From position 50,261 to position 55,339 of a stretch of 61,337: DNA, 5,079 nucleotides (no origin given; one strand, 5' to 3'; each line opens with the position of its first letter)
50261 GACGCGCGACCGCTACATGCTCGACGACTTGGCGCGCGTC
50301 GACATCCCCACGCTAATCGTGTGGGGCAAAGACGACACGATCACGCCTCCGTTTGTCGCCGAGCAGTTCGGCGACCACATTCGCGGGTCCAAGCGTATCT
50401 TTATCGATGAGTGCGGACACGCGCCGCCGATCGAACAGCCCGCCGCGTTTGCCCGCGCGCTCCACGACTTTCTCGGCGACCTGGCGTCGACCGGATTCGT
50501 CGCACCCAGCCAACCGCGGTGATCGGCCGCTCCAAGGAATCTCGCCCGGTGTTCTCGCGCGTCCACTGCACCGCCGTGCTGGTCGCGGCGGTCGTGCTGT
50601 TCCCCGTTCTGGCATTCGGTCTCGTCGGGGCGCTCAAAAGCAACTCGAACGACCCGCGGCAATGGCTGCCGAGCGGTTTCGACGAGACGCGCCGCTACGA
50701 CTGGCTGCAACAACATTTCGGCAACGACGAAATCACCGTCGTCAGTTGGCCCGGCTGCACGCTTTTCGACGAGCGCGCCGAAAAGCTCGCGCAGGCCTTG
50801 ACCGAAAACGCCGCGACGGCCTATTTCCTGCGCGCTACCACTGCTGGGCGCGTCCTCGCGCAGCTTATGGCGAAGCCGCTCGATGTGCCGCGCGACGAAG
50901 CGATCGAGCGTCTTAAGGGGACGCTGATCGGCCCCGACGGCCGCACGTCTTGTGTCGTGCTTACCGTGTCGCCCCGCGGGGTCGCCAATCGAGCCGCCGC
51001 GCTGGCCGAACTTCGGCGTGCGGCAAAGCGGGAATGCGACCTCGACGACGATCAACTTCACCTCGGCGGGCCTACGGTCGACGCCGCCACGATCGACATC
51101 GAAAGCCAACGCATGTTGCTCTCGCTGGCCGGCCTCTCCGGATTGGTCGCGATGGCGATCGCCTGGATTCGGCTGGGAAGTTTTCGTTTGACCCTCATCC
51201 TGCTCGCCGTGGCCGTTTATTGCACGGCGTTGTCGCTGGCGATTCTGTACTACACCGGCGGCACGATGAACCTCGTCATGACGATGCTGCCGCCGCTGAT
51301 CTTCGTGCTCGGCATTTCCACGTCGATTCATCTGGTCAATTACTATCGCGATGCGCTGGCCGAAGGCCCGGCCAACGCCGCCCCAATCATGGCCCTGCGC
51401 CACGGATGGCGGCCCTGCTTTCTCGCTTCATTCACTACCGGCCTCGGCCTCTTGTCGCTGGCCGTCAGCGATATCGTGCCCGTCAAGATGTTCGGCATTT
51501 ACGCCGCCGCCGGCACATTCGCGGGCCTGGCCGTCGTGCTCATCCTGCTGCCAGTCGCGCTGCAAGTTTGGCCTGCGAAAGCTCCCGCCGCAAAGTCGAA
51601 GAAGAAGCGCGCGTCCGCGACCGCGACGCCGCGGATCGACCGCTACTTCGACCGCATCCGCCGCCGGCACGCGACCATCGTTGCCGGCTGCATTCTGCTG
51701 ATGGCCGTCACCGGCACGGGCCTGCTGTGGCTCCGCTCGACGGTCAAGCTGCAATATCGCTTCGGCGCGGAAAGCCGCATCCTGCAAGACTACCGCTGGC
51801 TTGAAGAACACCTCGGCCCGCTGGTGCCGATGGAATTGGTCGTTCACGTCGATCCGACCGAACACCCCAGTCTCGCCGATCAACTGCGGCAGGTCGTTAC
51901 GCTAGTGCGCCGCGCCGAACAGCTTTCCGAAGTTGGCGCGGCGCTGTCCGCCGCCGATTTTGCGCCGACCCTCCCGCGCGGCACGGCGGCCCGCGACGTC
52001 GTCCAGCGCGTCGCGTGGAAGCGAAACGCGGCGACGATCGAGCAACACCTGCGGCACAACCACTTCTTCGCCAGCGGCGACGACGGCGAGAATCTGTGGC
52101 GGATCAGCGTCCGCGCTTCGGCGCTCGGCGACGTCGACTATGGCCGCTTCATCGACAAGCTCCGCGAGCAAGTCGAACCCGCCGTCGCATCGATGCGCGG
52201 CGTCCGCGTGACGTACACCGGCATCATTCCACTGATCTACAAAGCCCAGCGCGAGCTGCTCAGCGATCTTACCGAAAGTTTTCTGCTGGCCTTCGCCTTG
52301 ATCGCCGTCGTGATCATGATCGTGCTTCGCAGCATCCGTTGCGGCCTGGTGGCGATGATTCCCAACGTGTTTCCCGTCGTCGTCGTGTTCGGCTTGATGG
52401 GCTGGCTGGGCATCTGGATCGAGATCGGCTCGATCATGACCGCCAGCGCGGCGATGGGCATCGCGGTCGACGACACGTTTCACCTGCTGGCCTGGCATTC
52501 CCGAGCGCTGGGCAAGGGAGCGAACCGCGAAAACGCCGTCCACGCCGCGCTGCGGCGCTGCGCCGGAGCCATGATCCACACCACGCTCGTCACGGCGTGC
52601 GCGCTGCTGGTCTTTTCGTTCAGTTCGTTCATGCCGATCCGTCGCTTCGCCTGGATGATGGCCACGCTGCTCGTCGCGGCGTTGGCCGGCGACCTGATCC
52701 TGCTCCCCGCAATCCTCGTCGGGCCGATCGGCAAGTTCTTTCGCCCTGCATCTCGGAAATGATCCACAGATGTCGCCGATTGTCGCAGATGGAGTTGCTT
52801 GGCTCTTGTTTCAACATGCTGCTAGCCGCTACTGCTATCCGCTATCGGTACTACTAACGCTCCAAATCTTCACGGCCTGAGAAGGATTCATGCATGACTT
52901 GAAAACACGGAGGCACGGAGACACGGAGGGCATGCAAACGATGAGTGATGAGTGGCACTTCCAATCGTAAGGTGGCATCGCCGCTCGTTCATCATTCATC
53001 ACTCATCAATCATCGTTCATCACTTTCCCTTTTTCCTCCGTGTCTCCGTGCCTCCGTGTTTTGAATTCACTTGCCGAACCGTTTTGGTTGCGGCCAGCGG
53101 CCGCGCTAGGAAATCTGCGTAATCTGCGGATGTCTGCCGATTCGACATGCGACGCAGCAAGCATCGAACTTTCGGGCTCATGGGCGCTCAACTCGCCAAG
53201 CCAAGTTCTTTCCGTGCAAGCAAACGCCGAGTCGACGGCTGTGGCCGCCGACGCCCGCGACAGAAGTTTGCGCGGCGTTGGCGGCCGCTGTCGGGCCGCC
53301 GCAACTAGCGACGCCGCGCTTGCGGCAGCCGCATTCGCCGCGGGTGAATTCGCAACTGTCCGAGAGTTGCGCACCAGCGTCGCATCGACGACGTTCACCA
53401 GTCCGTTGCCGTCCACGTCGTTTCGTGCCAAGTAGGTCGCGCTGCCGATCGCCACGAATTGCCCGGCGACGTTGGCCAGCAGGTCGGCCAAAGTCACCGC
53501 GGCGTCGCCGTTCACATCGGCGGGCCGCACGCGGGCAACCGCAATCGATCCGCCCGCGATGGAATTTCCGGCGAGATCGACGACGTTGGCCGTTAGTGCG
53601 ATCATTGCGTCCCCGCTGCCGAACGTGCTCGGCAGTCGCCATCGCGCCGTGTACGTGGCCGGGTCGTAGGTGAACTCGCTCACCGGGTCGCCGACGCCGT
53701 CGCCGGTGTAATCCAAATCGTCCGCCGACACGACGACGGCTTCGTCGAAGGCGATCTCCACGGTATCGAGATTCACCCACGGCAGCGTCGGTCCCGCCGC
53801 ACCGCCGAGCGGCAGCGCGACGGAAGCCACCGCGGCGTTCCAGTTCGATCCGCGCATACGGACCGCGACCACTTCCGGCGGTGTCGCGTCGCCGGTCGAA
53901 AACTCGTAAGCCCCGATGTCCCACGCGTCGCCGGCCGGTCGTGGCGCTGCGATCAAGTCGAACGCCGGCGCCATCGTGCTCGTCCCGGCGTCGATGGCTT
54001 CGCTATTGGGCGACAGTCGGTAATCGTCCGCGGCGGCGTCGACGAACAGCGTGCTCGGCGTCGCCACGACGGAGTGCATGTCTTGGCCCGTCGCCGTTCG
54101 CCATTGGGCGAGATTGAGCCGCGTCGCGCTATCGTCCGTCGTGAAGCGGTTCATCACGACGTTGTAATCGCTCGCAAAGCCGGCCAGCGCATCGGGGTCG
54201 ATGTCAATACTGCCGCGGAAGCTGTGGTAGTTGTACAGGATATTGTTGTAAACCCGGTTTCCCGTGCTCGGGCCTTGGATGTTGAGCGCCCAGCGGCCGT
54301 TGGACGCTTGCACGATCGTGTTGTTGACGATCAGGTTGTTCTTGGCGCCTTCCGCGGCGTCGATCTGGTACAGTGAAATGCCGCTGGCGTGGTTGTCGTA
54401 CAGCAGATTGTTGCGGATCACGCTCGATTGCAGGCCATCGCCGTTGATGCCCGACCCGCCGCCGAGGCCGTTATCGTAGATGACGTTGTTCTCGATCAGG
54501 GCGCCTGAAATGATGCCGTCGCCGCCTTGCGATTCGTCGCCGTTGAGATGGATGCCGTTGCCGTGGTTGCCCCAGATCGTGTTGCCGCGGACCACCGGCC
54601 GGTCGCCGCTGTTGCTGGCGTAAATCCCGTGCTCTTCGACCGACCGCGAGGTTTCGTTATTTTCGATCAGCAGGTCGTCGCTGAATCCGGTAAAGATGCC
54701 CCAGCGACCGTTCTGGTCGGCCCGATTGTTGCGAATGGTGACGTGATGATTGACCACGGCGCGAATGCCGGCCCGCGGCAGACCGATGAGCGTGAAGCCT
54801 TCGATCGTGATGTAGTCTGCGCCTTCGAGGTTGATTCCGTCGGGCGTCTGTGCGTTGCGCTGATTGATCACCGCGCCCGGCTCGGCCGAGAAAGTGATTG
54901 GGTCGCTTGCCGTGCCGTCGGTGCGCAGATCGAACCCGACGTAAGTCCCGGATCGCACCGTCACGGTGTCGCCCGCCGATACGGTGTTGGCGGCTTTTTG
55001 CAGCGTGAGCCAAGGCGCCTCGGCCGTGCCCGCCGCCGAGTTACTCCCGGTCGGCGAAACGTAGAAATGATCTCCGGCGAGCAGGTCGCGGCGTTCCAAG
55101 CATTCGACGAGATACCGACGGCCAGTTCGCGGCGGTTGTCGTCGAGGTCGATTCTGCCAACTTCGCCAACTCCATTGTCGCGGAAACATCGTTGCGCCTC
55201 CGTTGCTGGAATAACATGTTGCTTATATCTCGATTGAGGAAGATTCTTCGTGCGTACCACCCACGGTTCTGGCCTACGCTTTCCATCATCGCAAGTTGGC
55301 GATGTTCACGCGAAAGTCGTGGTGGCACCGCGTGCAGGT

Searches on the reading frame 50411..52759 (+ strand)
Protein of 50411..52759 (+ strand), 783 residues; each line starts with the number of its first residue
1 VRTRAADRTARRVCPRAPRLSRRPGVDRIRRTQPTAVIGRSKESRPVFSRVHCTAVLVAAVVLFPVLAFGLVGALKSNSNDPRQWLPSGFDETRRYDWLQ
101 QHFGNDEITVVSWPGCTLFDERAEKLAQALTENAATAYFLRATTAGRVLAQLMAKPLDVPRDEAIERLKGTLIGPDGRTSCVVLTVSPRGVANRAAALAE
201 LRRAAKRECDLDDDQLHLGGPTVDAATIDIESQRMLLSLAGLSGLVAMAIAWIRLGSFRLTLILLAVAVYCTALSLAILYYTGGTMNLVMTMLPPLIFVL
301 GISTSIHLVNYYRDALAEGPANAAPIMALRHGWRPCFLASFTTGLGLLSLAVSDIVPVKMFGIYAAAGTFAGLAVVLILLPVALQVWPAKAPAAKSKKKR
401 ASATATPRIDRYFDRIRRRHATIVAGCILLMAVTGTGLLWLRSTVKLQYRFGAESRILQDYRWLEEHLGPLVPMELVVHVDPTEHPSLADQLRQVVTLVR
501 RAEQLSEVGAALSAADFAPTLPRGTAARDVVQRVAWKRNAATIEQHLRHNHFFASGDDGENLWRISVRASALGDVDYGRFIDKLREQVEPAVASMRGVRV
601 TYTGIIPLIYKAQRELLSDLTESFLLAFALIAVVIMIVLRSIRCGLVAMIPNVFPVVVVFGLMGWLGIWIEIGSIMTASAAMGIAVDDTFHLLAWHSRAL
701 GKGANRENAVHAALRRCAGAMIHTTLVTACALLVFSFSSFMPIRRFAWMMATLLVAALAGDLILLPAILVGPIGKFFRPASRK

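Call 15: search_protein_families(library=pfam, proteins=[window:50411-52759:+], max_evalue=0.001)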
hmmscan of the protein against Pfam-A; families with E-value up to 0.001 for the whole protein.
window:50411-52759:+ (783 aa): 3 families
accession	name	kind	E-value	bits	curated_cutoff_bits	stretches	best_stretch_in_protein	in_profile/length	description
PF03176.21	MMPL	-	9e-26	91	20.5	2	127-411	38-317/333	MMPL family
PF12349.14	Sterol-sensing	-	2e-06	28.2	22.3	0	258-371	6-120/153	Sterol-sensing domain of SREBP cleavage-activation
PF00873.25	ACR_tran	-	0.00014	20.1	28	1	618-760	331-474/1021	AcrB/AcrD/AcrF family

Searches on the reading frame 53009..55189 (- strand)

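Call 15: search_protein_families(library=pfam, proteins=[window:53009-55189:-], max_evalue=0.001)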
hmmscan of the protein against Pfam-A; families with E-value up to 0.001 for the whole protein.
window:53009-55189:- (727 aa): 4 families
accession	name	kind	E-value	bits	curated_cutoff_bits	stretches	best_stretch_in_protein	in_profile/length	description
PF13229.12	Beta_helix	-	6.3e-19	68.6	25.9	2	118-274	2-145/158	Right handed beta helix region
PF05048.19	NosD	-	2.3e-18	66.9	23.6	2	70-235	4-149/212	Periplasmic copper-binding protein (NosD)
PF07602.17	DUF1565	-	2.3e-07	30.8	20.3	0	255-322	133-199/257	Protein of unknown function (DUF1565)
PF22842.2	Pel9A-like_beta_helix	-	5e-06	26.1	25.2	1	37-84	6-53/370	Pel9A-like, right handed beta helix region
